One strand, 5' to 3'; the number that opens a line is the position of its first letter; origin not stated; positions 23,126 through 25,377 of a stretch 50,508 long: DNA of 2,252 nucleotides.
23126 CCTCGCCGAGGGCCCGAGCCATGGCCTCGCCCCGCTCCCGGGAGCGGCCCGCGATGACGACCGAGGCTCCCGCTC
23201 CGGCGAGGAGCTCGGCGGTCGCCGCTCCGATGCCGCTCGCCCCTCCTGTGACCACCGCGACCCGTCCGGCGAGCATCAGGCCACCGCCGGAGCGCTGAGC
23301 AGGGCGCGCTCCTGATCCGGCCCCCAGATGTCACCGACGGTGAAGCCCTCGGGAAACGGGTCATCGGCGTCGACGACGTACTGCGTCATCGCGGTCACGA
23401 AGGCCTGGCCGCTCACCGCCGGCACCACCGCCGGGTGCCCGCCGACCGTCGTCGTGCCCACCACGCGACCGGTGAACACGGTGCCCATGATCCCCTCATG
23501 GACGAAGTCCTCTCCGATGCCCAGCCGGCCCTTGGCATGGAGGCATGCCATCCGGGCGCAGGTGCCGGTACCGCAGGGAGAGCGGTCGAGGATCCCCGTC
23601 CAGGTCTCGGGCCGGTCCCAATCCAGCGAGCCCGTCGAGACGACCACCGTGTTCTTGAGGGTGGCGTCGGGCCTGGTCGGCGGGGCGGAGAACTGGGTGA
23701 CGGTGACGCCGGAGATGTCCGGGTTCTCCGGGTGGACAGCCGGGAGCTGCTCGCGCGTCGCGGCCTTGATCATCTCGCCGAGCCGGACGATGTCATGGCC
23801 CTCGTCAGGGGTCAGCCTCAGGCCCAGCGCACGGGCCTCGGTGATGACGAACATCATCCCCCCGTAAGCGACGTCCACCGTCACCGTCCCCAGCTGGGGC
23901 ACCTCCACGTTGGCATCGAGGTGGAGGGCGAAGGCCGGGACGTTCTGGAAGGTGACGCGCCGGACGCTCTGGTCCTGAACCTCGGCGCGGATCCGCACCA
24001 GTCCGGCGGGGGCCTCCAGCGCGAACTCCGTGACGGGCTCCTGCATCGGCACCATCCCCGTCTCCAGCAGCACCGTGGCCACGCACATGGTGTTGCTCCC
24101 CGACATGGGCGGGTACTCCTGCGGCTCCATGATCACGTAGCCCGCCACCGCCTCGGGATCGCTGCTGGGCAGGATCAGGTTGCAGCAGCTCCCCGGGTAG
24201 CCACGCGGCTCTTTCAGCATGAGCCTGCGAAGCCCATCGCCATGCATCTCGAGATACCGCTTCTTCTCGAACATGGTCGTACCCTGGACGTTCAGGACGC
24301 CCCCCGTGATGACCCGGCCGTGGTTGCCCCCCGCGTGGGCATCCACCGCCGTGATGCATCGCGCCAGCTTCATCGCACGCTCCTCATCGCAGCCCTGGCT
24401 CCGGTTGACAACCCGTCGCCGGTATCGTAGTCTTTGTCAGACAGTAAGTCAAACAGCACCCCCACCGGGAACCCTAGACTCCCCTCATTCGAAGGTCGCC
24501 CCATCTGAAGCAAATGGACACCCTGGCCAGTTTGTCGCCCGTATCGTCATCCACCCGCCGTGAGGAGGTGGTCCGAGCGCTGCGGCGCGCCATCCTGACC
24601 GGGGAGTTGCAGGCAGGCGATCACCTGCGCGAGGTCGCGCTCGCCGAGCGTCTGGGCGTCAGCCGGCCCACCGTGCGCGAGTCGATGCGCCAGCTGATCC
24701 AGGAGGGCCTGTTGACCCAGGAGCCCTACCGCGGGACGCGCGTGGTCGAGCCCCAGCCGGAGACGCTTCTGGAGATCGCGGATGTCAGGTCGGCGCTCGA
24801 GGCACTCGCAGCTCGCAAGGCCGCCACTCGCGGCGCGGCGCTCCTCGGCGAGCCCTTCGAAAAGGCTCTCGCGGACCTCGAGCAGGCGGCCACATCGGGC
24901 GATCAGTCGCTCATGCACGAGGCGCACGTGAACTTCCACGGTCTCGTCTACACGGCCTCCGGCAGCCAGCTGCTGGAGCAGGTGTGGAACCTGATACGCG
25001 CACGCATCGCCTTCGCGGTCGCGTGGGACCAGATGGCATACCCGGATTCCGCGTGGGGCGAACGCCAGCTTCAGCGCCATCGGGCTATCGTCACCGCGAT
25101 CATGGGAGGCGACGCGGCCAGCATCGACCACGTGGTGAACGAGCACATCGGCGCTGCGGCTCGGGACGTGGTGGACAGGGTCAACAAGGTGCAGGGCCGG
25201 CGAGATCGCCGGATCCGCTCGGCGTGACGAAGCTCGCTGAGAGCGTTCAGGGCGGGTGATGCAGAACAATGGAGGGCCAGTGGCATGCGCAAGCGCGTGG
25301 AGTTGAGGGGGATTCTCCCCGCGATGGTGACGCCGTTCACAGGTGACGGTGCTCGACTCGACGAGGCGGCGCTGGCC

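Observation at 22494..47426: About 25 kb imino-acid/hydroxyproline catabolic supercluster around one GntR regulator, with far more enzymes than the known pathway needs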

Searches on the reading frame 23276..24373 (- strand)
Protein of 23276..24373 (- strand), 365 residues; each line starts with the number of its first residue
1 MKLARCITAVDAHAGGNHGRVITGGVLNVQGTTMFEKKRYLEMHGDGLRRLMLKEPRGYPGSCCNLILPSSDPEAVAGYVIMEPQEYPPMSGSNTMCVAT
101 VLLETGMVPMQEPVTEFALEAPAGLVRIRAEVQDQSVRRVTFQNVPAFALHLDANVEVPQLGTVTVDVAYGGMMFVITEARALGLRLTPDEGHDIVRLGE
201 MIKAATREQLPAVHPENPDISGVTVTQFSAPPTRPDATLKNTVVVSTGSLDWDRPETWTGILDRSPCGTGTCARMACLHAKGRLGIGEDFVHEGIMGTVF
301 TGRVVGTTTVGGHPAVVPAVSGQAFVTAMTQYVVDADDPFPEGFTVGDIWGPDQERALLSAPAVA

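Call 5: search_protein_families(library=pfam, proteins=[window:23276-24373:-])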
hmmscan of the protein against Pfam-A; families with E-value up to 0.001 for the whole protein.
window:23276-24373:- (365 aa): 1 family
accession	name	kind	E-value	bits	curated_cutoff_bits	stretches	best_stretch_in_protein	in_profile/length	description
PF05544.16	Pro_racemase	-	3.1e-120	401.6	27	1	10-345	2-325/325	Proline racemase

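Call 8: search_protein_families(library=ncbifam, proteins=[window:23276-24373:-], max_evalue=1e-10)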
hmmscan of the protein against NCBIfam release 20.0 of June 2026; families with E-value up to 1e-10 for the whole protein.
window:23276-24373:- (365 aa): 6 families
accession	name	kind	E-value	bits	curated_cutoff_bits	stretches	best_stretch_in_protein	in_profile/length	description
NF047722.1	T3LHypDht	equivalog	7.5e-112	373.8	550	1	1-351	1-340/341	trans-3-hydroxy-L-proline dehydratase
NF010576.0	PRK13969.1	equivalog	5.7e-90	301.6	556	1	1-346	1-334/335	proline racemase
NF010578.0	PRK13971.1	equivalog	2.8e-76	256.8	376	1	7-346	6-332/333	4-hydroxyproline epimerase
NF045511.1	TransHydProDhtase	equivalog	1.4e-75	254.5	540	1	1-346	1-334/335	trans-3-hydroxy-L-proline dehydratase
NF052296.1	HdxProlEpimProt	equivalog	1.4e-48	165.9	450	1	9-344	3-308/309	4-hydroxyproline epimerase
NF010577.0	PRK13970.1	equivalog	6.4e-31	107.8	442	2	6-179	4-169/311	4-hydroxyproline epimerase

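Call 12: search_solved_structures(query=window:23276-24373:-, max_evalue=1e-20)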
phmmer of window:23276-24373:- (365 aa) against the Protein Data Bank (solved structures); distinct sequences matched with E-value up to 1e-20: 17.
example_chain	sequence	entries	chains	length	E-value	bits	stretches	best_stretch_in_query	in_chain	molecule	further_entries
4k8l_A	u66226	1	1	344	1.1e-87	297.5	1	3-351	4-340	Proline racemase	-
1tm0_A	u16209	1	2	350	3.2e-83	282.9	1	3-354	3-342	PROLINE RACEMASE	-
4k7g_B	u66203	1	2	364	1.8e-81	277.2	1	4-350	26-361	3-hydroxyproline dehydratse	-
7pb3_AAA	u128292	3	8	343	2.4e-75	257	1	1-346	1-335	Proline racemase A (AsProR)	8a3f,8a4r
4lb0_A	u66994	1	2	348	3.4e-72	246.6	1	3-355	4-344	Uncharacterized protein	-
4q2h_A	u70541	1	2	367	3.4e-71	243.3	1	2-352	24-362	Proline racemase protein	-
6r76_A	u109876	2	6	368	5.7e-63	216.3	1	7-345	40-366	Proline racemase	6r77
6j7c_A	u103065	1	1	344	6.7e-63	216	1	9-345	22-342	Proline racemase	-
1w61_A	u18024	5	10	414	4.9e-57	196.7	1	2-354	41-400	B-CELL MITOGEN | Proline racemase A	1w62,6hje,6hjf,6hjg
7qpo_A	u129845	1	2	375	5.4e-45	157.1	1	7-345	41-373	Trans-3-hydroxy-L-proline dehydratase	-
4juu_A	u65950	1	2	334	1.9e-31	112.5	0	262-344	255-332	Epimerase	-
2azp_A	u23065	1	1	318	3.1e-31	111.8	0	7-188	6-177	hypothetical protein PA1268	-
4jbd_A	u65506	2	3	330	2.3e-25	92.5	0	7-181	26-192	Proline racemase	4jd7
4k7x_A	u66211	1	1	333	2.7e-25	92.3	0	5-179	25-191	Proline racemase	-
4q60_A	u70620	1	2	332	3.4e-25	92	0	6-179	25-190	PROLINE RACEMASE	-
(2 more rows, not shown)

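Call 39: search_solved_structures(query=window:23276-24373:-, max_evalue=1e-60, show_alignments=5)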
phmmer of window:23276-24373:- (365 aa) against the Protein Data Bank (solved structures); distinct sequences matched with E-value up to 1e-60: 8.
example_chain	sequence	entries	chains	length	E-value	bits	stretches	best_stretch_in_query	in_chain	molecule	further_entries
4k8l_A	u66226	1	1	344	1.1e-87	297.5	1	3-351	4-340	Proline racemase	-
1tm0_A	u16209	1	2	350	3.2e-83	282.9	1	3-354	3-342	PROLINE RACEMASE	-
4k7g_B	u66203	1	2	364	1.8e-81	277.2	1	4-350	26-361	3-hydroxyproline dehydratse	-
7pb3_AAA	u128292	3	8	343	2.4e-75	257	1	1-346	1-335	Proline racemase A (AsProR)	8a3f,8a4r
4lb0_A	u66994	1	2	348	3.4e-72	246.6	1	3-355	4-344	Uncharacterized protein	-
4q2h_A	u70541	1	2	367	3.4e-71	243.3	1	2-352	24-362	Proline racemase protein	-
6r76_A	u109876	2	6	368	5.7e-63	216.3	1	7-345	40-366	Proline racemase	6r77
6j7c_A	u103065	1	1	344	6.7e-63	216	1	9-345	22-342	Proline racemase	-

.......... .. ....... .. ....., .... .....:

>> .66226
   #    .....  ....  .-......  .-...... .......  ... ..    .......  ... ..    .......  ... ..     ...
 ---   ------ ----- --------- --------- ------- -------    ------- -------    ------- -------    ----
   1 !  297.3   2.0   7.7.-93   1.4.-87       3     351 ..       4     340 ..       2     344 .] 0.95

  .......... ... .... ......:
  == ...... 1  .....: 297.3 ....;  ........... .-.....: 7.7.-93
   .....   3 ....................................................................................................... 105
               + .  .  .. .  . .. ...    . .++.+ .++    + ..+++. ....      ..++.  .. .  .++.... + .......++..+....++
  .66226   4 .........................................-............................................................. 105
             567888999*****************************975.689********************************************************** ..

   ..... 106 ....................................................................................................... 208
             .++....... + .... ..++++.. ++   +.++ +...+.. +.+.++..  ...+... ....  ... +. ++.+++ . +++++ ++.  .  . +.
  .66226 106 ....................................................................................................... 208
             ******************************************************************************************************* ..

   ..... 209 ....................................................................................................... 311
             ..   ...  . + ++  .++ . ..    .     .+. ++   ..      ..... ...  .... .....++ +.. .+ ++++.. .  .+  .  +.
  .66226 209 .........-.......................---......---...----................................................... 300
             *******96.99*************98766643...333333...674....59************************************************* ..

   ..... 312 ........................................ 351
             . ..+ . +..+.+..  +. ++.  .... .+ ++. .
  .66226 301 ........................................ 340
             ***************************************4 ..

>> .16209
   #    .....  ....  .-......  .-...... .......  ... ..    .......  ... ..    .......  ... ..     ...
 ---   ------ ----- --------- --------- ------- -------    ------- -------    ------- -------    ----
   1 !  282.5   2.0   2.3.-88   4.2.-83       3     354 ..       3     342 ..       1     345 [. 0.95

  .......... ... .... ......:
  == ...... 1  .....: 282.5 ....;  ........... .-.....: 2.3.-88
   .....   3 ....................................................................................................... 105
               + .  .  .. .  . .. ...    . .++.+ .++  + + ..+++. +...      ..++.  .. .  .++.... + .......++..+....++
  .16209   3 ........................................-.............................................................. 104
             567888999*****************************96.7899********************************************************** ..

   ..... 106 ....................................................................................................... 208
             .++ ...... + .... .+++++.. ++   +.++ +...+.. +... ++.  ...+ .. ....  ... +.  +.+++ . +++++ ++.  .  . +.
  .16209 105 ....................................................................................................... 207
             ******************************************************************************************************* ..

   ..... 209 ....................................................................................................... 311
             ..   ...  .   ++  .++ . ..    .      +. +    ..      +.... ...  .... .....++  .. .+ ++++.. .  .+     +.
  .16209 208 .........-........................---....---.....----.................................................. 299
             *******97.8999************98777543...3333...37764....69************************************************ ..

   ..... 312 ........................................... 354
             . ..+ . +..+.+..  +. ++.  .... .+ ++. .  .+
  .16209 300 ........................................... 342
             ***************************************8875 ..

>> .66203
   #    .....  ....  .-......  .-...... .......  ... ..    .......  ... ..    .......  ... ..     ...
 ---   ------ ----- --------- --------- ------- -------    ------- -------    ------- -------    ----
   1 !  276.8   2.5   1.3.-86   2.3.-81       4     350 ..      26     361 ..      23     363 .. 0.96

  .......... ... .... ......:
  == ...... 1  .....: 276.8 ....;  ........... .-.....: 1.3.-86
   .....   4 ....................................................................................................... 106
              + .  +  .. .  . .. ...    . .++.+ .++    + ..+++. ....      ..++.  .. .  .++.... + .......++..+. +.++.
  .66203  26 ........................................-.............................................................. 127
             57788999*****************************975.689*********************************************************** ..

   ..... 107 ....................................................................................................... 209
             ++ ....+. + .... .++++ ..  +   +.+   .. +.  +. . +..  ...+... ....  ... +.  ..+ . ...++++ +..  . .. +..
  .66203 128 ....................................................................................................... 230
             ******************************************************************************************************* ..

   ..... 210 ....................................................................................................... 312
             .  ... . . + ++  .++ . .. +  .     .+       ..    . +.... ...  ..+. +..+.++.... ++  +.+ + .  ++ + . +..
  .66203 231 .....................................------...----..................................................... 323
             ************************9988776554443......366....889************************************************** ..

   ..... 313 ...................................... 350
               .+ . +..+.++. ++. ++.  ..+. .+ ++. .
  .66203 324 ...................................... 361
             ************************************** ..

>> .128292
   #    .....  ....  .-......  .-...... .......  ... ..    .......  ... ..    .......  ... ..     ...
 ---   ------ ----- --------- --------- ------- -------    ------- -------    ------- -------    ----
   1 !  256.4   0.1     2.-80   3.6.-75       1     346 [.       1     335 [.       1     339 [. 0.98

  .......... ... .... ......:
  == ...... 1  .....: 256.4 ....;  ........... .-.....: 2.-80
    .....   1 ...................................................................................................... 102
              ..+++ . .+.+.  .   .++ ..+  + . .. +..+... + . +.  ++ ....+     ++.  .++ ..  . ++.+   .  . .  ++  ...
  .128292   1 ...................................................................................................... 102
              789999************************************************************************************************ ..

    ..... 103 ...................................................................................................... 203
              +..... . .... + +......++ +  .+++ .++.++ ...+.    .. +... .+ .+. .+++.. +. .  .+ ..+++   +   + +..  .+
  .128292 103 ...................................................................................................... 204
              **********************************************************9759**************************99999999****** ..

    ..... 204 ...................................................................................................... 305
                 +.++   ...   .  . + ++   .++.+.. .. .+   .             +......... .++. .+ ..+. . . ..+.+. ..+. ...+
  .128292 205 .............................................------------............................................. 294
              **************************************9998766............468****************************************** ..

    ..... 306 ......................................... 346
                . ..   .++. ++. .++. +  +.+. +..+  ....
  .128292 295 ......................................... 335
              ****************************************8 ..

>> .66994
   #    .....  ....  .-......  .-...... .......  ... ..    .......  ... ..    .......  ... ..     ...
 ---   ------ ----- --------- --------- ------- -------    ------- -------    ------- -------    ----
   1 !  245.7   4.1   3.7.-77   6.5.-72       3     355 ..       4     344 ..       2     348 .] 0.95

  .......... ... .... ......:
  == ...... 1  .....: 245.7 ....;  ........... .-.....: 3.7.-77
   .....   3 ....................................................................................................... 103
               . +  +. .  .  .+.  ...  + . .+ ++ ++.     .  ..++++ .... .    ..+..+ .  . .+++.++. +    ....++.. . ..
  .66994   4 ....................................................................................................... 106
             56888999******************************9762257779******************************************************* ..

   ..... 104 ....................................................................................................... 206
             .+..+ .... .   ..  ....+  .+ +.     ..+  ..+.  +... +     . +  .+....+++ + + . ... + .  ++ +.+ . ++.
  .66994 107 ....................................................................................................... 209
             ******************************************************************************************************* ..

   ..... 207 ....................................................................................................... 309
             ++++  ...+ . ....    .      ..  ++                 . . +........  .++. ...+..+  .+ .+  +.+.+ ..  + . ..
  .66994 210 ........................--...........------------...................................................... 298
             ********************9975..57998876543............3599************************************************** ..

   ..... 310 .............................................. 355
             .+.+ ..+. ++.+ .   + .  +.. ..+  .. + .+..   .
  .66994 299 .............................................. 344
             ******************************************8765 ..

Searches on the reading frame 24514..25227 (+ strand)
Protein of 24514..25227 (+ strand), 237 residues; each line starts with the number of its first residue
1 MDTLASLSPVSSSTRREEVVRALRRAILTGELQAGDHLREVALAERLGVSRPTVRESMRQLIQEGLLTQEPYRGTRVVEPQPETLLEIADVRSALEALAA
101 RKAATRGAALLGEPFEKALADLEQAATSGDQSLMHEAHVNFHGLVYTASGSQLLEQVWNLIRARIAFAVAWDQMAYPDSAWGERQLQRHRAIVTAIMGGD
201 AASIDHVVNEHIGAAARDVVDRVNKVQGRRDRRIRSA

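Call 5: search_protein_families(library=pfam, proteins=[window:24514-25227:+])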
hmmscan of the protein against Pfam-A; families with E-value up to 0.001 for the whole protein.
window:24514-25227:+ (237 aa): 6 families
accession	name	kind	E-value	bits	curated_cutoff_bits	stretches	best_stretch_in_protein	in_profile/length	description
PF07729.17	FCD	-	2.3e-20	73.7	24.3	1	87-213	1-124/125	FCD domain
PF00392.27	GntR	-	3.7e-17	62.2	27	1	16-77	2-64/64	Bacterial regulatory proteins, gntR family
PF01325.25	Fe_dep_repress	-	1.5e-06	28.7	26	1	38-74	23-59/60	Iron dependent repressor, N-terminal DNA binding domain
PF13412.12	HTH_24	-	4.6e-06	26.5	21.9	1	25-67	6-47/48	Winged helix-turn-helix DNA-binding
PF09339.16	HTH_IclR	-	2e-05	24.7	22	1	41-71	22-52/52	IclR helix-turn-helix domain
PF13545.12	HTH_Crp_2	-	4.6e-05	23.7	27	1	42-83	27-65/70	Crp-like helix-turn-helix domain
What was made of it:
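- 24514..25227 (+): GntR/FCD (FadR-subfamily) regulator. Proposed to be a HypR-like repressor. GntR and FCD domains (call 5).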

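Call 8: search_protein_families(library=ncbifam, proteins=[window:24514-25227:+], max_evalue=1e-10)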
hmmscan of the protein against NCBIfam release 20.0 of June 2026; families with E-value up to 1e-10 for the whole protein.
window:24514-25227:+ (237 aa): 7 families
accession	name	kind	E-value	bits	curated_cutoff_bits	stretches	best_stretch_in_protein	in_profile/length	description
TIGR03338.1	phnR_burk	equivalog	2.3e-28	99.3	271.5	1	19-214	16-208/212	phosphonate utilization associated transcriptional regulator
NF007741.0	PRK10421.1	equivalog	5.9e-16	58.6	311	1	16-235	9-248/262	transcriptional regulator LldR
NF003011.0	PRK03837.1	subfamily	8.9e-14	51.7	260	0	16-87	15-87/241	transcriptional regulator NanR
TIGR02018.2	his_ut_repres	equivalog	1.5e-13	50.6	220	1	18-100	3-87/226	histidine utilization transcriptional repressor HutC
NF008576.0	PRK11534.1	equivalog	2.6e-13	50.2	218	1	20-212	13-210/225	DNA-binding transcriptional regulator CsiR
NF007001.0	PRK09464.1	equivalog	3.1e-12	46.7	330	0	19-235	15-247/254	pyruvate dehydrogenase complex transcriptional repressor PdhR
NF008504.0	PRK11414.1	equivalog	9.1e-12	45.2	225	1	18-210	15-206/221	GntR family transcriptional regulator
